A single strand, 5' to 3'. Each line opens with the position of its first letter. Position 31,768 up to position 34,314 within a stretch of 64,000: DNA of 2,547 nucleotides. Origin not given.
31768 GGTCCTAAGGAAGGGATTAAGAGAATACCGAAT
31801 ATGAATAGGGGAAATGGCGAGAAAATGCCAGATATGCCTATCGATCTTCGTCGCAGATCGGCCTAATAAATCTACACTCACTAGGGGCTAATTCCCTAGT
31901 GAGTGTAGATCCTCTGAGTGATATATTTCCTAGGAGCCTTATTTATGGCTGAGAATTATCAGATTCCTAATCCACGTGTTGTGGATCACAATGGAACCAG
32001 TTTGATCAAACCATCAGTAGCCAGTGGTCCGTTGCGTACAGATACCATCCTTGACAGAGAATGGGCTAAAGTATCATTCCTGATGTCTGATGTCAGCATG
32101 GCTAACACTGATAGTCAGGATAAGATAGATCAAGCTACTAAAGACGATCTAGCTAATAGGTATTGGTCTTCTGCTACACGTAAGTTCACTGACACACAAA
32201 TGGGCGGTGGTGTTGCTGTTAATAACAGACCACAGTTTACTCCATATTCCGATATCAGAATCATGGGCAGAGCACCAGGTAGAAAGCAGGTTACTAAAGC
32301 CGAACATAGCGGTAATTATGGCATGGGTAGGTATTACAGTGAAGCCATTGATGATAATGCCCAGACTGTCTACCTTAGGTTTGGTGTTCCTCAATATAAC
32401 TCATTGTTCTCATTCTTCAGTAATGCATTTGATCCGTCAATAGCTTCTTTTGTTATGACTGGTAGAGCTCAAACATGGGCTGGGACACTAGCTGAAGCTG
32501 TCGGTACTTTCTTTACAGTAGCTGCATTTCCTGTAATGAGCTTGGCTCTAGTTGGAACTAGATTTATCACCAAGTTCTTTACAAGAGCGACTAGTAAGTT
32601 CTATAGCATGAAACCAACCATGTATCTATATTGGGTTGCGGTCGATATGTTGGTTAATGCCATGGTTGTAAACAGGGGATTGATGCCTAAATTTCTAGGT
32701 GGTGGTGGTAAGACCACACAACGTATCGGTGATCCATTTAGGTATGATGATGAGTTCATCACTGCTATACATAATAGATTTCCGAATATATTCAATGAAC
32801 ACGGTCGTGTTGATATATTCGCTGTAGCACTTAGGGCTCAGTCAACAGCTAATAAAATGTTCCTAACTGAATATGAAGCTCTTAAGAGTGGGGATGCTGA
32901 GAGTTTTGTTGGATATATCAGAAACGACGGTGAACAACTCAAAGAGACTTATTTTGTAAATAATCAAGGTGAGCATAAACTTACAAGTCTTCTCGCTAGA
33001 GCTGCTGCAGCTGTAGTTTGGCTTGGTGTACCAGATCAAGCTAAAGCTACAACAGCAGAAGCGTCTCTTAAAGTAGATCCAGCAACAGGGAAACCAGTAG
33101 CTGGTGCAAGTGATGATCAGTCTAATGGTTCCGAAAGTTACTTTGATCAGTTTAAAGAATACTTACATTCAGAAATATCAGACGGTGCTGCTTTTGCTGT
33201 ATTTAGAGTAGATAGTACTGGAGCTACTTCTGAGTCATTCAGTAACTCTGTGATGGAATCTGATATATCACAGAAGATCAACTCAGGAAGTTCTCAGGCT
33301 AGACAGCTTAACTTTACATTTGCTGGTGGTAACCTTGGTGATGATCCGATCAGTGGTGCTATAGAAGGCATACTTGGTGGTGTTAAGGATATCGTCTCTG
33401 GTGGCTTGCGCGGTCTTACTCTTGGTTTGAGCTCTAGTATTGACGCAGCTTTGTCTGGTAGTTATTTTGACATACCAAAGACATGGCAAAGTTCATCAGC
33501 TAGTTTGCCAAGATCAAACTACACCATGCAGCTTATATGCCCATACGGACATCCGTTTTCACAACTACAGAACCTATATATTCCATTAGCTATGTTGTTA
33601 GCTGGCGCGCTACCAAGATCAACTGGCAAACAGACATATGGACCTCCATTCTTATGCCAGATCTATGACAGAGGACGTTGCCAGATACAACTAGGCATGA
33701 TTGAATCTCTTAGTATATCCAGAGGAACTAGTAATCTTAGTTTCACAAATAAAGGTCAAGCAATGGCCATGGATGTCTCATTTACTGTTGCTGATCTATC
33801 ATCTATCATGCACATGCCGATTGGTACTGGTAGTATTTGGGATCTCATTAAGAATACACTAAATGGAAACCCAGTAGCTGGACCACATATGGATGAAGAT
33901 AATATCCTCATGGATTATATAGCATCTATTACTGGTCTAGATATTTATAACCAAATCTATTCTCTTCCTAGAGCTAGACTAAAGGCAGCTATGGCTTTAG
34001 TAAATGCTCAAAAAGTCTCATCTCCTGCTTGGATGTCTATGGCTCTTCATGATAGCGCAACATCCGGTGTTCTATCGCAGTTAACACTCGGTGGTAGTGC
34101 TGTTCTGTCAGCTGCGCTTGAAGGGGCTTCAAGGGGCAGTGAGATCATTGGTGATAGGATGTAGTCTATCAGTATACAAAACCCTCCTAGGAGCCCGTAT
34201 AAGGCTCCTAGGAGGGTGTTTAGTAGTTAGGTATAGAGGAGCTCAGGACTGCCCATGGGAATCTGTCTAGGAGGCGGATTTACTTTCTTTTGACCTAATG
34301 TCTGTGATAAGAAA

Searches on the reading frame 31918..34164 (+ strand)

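Call 13: search_protein_families(library=phrogs, proteins=[window:31918-34164:+], max_evalue=0.001)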
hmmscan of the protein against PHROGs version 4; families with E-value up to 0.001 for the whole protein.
window:31918-34164:+ (748 aa): 2 families
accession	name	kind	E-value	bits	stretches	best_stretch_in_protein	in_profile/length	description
phrog_3181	-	unknown function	6.5e-168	561.4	2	378-723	367-697/703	-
phrog_20401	-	head and packaging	7.7e-22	78.6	1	429-635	205-409/473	virion structural protein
